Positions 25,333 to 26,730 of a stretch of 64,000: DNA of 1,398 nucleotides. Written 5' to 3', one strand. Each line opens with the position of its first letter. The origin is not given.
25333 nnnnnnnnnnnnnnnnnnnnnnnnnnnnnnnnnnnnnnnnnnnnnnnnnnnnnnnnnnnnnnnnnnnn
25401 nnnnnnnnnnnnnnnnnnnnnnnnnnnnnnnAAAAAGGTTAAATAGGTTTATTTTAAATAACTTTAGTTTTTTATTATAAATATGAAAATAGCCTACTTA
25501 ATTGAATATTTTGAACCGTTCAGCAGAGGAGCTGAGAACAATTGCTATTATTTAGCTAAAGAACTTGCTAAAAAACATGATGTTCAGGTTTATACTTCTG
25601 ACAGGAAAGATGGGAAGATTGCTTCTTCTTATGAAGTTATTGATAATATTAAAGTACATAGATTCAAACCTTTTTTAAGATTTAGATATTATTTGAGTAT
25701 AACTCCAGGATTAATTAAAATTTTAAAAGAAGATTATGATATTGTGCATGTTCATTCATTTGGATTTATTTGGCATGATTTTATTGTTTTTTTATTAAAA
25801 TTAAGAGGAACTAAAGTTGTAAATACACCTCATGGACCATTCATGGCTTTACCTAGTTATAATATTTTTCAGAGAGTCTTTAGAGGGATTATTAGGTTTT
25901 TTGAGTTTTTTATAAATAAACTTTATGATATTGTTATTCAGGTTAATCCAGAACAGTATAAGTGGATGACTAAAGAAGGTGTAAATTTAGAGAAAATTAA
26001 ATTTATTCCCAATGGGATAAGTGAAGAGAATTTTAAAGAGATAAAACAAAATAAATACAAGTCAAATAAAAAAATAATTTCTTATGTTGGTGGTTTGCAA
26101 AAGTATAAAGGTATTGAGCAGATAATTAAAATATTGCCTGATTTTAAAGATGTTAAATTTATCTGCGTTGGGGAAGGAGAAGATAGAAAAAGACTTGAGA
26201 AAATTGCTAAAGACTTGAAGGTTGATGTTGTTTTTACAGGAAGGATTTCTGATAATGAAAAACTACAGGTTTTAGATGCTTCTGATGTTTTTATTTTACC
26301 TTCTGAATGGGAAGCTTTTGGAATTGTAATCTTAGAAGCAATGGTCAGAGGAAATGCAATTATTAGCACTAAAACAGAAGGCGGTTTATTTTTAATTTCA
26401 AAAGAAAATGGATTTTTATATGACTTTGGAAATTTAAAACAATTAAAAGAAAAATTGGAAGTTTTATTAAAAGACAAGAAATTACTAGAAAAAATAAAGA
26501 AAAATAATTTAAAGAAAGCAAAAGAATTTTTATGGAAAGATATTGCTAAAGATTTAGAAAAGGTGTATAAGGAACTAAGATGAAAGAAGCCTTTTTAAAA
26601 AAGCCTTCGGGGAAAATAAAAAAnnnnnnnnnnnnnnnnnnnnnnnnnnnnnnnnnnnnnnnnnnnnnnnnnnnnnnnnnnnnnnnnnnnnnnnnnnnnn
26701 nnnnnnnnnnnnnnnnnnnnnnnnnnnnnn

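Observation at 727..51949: Exceptionally large (~50 kb) contiguous glycosylation island with AglB, AglH-like initiator, two flippases, three GT-C enzymes and at least 14 GT2/GT4 genes in an apparently small-genome archaeon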

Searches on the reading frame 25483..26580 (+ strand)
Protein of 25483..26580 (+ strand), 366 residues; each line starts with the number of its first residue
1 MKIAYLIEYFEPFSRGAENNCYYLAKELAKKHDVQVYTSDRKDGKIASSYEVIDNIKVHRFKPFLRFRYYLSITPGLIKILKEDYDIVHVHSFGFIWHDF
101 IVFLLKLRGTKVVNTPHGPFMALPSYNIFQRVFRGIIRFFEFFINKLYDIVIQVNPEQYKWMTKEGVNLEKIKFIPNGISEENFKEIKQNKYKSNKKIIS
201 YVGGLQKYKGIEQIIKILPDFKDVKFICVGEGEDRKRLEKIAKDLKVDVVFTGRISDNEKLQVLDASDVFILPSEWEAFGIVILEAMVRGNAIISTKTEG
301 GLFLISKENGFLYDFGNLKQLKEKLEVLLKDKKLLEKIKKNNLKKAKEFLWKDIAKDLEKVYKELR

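Call 5: search_protein_families(library=pfam, proteins=[window:25483-26580:+], max_evalue=0.001)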
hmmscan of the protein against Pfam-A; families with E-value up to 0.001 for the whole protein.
window:25483-26580:+ (366 aa): 6 families
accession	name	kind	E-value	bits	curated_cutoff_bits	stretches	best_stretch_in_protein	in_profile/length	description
PF00534.26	Glycos_transf_1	-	3e-35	121.7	26.4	1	185-343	4-170/172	Glycosyl transferases group 1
PF13692.12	Glyco_trans_1_4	-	1.3e-25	90.7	27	1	197-331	2-142/142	Glycosyl transferases group 1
PF13439.12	Glyco_transf_4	-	1.6e-23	84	28.5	1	16-181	3-168/170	Glycosyltransferase Family 4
PF13579.12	Glyco_trans_4_4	-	7.7e-13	49.5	29.7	1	16-178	2-158/158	Glycosyl transferase 4-like domain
PF13477.12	Glyco_trans_4_2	-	3.9e-07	30.7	23.4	1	3-125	2-116/139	Glycosyl transferase 4-like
PF20706.3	GT4-conflict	-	7e-05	22.4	26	1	233-297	247-312/385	Family 4 Glycosyltransferase in conflict systems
